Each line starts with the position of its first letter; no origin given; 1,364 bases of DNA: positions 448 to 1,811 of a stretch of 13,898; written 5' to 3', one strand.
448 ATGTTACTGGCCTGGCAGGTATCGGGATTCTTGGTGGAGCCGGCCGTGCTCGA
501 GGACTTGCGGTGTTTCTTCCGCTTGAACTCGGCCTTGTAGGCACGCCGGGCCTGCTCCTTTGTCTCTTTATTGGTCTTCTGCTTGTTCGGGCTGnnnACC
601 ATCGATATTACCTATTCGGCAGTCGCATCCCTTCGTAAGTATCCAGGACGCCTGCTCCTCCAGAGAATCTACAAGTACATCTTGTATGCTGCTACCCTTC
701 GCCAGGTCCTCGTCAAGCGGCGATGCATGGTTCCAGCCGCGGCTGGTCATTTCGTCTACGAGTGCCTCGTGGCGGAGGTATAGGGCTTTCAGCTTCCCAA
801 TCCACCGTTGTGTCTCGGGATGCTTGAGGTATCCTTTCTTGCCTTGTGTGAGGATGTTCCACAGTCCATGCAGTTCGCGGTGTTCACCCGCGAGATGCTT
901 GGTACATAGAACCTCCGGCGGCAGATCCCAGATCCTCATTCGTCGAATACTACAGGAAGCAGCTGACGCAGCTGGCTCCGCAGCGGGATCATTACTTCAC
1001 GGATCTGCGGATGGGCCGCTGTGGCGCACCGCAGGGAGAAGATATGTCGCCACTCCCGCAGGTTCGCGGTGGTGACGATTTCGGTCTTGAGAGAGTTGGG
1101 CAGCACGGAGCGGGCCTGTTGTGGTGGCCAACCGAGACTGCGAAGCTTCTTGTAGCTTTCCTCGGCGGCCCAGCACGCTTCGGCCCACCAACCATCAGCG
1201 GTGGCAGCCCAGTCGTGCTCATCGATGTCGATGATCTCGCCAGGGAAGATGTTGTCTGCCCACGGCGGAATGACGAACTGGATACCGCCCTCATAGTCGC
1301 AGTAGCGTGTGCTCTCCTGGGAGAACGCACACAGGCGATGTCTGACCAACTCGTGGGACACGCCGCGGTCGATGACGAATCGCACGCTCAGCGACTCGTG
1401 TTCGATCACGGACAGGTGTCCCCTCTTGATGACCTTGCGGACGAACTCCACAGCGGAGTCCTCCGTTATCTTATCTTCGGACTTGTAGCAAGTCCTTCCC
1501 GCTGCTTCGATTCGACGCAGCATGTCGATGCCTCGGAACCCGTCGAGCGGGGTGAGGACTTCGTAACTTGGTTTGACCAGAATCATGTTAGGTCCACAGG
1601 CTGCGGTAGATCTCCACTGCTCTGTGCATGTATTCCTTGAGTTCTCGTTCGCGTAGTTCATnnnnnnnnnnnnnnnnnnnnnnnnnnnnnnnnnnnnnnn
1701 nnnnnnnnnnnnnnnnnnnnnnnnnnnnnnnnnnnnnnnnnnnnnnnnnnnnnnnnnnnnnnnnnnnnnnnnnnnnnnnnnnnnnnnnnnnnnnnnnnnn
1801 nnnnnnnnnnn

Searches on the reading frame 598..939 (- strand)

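Call 5: search_protein_families(library=pfam, proteins=[window:598-939:-], max_evalue=0.01)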
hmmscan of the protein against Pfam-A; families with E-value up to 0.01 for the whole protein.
window:598-939:- (114 aa): 1 family
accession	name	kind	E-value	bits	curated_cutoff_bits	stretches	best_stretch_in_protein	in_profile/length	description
PF03013.19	Pyr_excise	-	2.6e-27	95.5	23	1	1-75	1-79/81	Pyrimidine dimer DNA glycosylase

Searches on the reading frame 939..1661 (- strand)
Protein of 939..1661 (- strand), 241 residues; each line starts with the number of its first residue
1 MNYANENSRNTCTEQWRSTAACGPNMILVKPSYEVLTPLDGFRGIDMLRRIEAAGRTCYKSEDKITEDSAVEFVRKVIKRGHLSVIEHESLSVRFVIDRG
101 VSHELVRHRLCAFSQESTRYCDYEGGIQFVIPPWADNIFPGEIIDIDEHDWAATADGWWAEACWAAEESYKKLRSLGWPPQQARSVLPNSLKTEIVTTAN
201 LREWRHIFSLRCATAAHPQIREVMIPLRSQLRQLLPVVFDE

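Call 5: search_protein_families(library=pfam, proteins=[window:939-1661:-], max_evalue=0.01)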
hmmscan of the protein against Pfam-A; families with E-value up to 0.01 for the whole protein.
window:939-1661:- (241 aa): 1 family
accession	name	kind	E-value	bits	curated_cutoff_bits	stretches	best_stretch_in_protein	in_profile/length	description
PF02511.20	Thy1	-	1.2e-48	165.8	24.8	1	49-237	11-191/191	Thymidylate synthase complementing protein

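Call 78: find_related_loci(query=window:939-1661:-, collection=genome_contigs, flank=1000)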
Query window:939-1661:- (241 aa) in genome_contigs; peptide patterns used: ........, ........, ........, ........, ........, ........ (x = any residue, [..] = any of these).
600 stretches matched a pattern (row limit reached: there are more); 555 encode a relative of the query (tblastn E <= 1e-3); the best 80 are kept; 80 distinct loci.
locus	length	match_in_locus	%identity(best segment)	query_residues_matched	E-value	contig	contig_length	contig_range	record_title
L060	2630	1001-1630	54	26-241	4e-75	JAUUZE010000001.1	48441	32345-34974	MAG: Clostridia bacterium isolate CSMAG_185 CSMAG_185_k127_12004521_length_48441_cov_29.2964, whole genome shotgun seque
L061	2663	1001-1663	52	25-241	3e-73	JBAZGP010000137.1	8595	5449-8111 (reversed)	MAG: Lutibacter sp. isolate SO_2017_LW3_49 NODE_26922_length_8595_cov_0.942135_LW162_2017, whole genome shotgun sequence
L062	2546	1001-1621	53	23-241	5e-72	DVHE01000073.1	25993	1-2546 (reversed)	MAG TPA_asm: Candidatus Avoscillospira avicola isolate ChiBcec15-4380 ChiBcec15__C127579_L25993_SRR6323154, whole genome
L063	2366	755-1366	55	26-241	4e-71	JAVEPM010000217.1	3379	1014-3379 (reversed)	MAG: Methanolobus sp. isolate BF_dRep_2 scaffold_36007_c1_biofilm_2017, whole genome shotgun sequence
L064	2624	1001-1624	54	23-241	5e-71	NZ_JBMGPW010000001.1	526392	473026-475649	Vescimonas sanitatis strain MH37-1 scaffold1_size526392, whole genome shotgun sequence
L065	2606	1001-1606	54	28-241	2e-70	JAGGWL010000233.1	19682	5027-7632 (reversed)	MAG: Deltaproteobacteria bacterium isolate AUK125 PB_MBMC_079_c_000000000440, whole genome shotgun sequence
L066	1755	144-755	55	26-241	1e-70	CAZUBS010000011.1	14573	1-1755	MAG TPA_asm: uncultured Desulfohalobiaceae bacterium isolate SRP252850_co1_278 genome assembly, contig: NODE_7690_length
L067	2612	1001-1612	56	26-241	5e-70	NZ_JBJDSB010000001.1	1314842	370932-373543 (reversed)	Desulfobaculum sp. SPO524 1, whole genome shotgun sequence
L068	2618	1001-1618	54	23-241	3e-70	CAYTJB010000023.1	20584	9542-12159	MAG TPA_asm: uncultured Bacteroides sp. isolate binchicken_co113_57 genome assembly, contig: NODE_2914_length_20584_cov_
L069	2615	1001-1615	52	25-241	1e-69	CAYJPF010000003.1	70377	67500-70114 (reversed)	MAG TPA_asm: uncultured Peptococcaceae bacterium isolate ERP123703_co4_180 genome assembly, contig: NODE_107_length_7037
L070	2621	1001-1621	52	23-241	1e-69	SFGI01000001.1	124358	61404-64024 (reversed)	MAG: [Eubacterium] saphenum isolate W0P45.018 Contig36, whole genome shotgun sequence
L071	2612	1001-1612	52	26-241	6e-70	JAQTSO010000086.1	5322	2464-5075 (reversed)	MAG: Endomicrobiaceae bacterium isolate STB_19 NODE_48988_length_5322_cov_2.435034_Sandtown_B, whole genome shotgun sequ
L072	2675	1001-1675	49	26-241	7e-70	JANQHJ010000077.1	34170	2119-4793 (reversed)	MAG: Sedimentisphaerales bacterium isolate PL23b_bin.92 k99_2926749, whole genome shotgun sequence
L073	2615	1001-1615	53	25-241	2e-69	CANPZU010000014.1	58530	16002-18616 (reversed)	MAG: uncultured Clostridia bacterium isolate Lapin-001__bin44 genome assembly, contig: Lapin-001__NODE_752_length_58530_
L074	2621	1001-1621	54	26-241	2e-69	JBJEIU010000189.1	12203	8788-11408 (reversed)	MAG: Hominilimicola sp. isolate PUUB57_bin.024 NODE_2877_length_12203_cov_4.369937, whole genome shotgun sequence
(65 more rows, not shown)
